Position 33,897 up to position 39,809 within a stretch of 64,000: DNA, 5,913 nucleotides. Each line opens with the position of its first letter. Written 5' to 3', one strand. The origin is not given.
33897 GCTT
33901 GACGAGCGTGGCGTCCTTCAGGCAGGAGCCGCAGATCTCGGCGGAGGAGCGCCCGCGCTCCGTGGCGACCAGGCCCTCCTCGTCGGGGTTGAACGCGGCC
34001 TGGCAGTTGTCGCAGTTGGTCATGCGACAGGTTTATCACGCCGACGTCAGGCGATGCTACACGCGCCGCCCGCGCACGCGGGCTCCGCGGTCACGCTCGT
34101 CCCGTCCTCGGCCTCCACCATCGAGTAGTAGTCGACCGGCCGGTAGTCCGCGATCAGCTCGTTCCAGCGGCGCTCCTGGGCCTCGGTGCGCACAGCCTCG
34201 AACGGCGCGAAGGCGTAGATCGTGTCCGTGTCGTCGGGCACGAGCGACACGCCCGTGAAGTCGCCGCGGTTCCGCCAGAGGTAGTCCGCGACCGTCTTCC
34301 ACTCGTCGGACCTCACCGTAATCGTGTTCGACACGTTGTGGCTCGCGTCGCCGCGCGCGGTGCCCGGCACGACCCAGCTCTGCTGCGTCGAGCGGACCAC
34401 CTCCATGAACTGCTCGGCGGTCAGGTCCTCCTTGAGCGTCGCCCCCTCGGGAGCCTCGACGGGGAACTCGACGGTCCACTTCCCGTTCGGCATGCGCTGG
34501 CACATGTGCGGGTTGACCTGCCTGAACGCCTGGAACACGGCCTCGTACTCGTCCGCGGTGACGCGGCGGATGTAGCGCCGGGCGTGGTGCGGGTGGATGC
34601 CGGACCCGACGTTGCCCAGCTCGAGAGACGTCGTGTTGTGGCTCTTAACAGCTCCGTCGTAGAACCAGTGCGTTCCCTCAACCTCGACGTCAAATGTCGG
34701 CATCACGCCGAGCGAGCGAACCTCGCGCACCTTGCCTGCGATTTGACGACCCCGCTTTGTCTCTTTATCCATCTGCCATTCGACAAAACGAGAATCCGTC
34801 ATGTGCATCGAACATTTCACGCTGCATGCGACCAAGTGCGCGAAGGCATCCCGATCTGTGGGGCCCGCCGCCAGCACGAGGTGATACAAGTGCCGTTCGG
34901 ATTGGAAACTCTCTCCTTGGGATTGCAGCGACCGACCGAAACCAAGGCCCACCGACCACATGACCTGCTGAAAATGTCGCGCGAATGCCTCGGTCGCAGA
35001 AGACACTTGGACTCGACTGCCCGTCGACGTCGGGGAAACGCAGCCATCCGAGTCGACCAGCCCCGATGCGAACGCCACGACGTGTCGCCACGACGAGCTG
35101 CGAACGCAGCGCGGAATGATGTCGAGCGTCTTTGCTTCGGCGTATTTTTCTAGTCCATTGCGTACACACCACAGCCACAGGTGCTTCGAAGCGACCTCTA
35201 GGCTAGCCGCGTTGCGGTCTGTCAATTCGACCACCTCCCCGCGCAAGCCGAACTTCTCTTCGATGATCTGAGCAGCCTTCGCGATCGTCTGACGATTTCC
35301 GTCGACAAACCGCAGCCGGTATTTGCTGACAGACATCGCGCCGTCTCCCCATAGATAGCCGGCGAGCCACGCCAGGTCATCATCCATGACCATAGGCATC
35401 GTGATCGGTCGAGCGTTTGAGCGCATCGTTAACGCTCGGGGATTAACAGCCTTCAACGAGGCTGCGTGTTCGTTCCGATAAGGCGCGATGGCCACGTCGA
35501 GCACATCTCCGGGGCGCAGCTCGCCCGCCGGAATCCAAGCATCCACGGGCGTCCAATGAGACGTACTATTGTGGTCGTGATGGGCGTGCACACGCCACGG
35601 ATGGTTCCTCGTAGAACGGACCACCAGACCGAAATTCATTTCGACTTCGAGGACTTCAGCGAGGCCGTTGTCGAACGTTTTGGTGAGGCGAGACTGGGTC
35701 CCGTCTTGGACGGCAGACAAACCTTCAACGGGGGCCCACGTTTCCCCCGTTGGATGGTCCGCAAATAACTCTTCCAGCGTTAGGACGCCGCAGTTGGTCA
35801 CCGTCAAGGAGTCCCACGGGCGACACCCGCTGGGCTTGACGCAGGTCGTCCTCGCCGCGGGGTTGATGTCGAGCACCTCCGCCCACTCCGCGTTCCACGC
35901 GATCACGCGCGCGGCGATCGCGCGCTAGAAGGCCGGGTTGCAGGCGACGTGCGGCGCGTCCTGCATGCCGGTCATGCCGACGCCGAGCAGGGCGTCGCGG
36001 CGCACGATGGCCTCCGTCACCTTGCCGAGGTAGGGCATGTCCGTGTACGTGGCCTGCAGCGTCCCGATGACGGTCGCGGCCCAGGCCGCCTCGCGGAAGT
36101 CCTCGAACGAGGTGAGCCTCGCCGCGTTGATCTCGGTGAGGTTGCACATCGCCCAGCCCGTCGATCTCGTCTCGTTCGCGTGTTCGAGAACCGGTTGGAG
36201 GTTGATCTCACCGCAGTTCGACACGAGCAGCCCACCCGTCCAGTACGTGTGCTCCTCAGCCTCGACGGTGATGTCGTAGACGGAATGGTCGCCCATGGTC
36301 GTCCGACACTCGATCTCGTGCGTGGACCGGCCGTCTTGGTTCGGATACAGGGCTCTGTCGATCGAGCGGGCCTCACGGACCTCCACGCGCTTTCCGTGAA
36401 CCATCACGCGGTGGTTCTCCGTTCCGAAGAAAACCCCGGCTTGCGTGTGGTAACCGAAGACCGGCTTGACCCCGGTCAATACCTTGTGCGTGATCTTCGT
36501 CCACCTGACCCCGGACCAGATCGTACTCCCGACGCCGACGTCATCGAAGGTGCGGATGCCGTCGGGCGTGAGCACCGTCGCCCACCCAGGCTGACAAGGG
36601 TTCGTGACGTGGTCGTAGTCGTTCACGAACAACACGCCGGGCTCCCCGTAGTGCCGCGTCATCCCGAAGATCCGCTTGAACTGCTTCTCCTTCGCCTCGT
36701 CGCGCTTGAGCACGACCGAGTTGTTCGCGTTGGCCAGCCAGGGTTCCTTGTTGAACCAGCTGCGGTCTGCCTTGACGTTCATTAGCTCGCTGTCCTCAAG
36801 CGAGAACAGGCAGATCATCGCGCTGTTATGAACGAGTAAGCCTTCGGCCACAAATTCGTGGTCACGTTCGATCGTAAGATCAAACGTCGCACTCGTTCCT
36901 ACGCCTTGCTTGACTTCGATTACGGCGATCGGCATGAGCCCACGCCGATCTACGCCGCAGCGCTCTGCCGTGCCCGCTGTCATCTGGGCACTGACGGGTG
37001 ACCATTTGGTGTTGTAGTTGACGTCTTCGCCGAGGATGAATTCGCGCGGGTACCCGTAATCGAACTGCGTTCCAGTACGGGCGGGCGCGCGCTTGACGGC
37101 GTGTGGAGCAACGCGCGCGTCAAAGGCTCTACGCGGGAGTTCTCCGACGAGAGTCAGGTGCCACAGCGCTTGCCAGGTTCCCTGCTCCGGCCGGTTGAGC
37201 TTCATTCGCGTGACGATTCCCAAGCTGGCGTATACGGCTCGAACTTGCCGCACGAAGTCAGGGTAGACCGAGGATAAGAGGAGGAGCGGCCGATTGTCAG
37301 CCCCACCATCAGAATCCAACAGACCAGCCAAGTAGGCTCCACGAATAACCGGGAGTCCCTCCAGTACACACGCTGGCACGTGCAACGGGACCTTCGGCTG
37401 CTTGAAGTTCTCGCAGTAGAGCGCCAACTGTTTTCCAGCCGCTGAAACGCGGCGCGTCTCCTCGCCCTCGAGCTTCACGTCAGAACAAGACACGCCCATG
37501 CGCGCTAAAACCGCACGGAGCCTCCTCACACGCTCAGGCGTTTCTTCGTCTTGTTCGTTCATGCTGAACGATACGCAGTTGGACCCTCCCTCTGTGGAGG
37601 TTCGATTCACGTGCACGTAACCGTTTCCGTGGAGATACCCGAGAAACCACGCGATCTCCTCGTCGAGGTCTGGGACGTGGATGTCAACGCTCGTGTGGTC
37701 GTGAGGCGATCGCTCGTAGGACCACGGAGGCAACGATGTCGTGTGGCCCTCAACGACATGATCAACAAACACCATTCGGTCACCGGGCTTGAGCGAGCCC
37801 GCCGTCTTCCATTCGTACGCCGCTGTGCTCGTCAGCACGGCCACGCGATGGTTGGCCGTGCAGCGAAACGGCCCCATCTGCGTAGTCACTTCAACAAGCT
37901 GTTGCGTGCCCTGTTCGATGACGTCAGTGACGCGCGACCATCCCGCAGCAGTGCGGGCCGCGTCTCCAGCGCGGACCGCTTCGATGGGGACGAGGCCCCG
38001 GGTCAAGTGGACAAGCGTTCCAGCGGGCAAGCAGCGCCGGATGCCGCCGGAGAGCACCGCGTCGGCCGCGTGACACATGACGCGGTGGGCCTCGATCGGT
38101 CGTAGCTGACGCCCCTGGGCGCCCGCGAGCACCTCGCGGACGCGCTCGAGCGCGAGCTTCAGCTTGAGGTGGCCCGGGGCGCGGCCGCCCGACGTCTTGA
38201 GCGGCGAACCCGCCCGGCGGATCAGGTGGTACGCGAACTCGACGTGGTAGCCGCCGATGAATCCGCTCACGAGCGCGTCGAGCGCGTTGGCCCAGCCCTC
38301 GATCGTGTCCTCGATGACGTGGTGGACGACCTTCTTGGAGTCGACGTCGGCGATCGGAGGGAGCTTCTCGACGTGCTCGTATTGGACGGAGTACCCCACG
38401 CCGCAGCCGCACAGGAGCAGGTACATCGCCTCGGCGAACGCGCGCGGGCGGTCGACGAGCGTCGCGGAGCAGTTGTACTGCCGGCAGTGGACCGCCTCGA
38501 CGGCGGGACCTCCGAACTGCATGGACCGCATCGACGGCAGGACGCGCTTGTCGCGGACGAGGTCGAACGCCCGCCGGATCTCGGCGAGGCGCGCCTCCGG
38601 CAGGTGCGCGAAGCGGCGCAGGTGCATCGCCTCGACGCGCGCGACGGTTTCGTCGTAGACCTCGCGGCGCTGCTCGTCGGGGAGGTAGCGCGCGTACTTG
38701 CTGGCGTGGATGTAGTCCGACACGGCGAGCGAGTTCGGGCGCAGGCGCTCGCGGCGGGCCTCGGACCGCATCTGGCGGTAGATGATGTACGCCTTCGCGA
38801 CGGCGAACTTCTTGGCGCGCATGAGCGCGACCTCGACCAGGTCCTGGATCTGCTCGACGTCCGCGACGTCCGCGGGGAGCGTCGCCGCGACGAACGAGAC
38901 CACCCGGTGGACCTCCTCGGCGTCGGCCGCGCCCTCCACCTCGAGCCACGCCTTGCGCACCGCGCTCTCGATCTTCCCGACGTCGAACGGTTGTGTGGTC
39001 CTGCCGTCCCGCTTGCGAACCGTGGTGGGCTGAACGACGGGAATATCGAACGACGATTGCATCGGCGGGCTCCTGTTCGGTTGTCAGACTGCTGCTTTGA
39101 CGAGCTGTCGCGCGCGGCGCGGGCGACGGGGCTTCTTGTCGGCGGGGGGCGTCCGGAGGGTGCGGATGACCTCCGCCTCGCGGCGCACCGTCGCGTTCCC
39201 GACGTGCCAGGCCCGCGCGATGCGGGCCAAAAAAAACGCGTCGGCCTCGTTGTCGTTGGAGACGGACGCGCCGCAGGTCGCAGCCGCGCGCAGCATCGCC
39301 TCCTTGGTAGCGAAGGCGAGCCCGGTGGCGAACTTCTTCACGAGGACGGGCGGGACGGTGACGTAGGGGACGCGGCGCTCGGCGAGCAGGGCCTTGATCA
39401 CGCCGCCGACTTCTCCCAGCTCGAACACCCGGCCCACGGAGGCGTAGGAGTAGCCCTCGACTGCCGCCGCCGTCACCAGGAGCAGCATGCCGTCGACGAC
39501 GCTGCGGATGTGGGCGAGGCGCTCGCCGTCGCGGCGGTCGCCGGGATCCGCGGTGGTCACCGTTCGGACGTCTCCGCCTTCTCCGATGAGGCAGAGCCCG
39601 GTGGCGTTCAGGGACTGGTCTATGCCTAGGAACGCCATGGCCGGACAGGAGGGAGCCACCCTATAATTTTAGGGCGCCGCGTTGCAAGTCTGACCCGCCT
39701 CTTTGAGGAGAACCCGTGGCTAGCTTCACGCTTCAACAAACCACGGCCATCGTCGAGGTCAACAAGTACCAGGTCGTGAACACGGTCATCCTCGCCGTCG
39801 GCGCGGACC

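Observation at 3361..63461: Recurrent 15-bp junction motif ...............: a candidate phage regulon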

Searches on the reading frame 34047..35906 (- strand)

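Call 12: search_protein_families(library=pfam, proteins=[window:34047-35906:-], max_evalue=0.01)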
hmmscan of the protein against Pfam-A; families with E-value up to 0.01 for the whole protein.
window:34047-35906:- (619 aa): 1 family
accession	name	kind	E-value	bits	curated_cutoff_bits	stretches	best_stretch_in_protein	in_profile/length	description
PF14528.11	LAGLIDADG_3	-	3.7e-07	30.7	22.5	1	276-319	3-46/82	LAGLIDADG-like domain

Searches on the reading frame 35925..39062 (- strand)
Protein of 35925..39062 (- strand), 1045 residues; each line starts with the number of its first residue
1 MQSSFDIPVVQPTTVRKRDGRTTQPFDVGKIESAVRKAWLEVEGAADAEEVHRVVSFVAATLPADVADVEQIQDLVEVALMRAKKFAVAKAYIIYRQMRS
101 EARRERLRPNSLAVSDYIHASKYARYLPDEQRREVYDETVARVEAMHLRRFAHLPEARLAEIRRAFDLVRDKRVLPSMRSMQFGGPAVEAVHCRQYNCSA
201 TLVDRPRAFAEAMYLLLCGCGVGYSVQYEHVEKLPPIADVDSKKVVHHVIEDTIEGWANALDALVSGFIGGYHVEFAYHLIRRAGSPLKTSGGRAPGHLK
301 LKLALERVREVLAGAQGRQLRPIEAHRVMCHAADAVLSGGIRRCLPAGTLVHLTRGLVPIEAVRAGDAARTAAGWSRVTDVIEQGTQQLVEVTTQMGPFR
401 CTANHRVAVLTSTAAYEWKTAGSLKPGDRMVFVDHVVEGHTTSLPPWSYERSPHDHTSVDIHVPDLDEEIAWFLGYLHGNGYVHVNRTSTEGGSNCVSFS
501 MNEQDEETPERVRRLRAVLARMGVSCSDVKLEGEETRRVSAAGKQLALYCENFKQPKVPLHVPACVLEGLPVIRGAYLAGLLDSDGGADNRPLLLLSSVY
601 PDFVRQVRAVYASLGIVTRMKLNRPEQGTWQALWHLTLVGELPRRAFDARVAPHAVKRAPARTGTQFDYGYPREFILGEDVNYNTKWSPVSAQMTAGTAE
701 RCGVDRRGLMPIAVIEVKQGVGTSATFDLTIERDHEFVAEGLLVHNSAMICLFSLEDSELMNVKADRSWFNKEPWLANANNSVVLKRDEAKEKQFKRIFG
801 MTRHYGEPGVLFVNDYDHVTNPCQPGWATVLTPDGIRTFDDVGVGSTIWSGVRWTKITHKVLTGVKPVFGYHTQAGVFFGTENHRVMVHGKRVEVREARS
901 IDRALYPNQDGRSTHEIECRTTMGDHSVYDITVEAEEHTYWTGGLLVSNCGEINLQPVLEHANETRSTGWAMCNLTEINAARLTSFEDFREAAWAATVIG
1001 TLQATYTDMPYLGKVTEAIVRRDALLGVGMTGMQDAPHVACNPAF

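Call 12: search_protein_families(library=pfam, proteins=[window:35925-39062:-], max_evalue=0.01)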
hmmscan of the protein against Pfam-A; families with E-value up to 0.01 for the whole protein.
window:35925-39062:- (1045 aa): 4 families
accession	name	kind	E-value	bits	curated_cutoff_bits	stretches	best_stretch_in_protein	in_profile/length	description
PF03477.21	ATP-cone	-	1.1e-18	68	25.8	1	14-100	2-87/88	ATP cone domain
PF14890.11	Intein_splicing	-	1.1e-09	38.7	35.8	1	377-746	37-155/155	Intein splicing domain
PF14528.11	LAGLIDADG_3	-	3.3e-08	34.1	22.5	1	576-651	5-81/82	LAGLIDADG-like domain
PF05204.19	Hom_end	-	0.0025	18.3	21.1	1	570-622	10-64/110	Homing endonuclease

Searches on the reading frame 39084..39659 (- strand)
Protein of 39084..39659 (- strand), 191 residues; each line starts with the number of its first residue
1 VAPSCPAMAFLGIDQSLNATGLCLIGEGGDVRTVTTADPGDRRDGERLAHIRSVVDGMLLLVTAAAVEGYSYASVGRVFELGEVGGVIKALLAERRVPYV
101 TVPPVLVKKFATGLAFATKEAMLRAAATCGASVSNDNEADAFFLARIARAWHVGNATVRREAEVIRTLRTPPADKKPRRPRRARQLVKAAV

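Call 13: search_protein_families(library=pfam, proteins=[window:39084-39659:-], max_evalue=0.01)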
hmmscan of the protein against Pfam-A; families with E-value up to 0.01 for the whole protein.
window:39084-39659:- (191 aa): 1 family
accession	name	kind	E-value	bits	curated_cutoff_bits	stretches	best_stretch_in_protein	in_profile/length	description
PF02075.23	RuvC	-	7.8e-05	23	22.2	1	11-122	2-122/148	Crossover junction endodeoxyribonuclease RuvC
